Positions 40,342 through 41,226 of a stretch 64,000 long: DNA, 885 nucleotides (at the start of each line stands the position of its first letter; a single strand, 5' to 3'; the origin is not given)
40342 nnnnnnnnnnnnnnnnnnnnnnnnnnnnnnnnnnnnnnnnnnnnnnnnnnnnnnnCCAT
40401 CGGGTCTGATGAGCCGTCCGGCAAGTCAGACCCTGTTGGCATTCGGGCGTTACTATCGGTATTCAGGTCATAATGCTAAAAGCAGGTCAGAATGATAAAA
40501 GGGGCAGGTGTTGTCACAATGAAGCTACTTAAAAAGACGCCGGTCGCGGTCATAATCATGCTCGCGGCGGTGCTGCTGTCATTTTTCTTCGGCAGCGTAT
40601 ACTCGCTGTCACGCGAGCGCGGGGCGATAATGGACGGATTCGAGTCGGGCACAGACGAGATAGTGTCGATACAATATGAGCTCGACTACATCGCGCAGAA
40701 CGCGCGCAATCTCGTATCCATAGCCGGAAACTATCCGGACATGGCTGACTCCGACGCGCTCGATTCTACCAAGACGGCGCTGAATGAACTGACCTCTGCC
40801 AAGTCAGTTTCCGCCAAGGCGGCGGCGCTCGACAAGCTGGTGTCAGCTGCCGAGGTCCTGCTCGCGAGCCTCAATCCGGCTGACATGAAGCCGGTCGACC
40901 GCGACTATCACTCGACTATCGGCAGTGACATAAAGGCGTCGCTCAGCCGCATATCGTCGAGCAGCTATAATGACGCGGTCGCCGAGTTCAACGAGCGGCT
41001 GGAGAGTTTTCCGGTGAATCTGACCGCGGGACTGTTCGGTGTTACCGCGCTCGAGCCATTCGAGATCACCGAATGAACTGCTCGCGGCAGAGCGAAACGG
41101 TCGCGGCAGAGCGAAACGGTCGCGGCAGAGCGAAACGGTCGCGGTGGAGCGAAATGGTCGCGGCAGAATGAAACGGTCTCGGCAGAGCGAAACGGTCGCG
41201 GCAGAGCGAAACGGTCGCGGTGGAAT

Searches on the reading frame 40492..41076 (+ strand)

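Call 49: search_protein_families(library=pfam, proteins=[window:40492-41076:+], max_evalue=0.001)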
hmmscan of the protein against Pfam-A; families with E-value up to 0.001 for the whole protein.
window:40492-41076:+ (194 aa): 1 family
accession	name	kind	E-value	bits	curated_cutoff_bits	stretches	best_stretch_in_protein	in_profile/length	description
PF04011.17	LemA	-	5.4e-08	33.2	26.2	1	157-193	102-138/149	LemA family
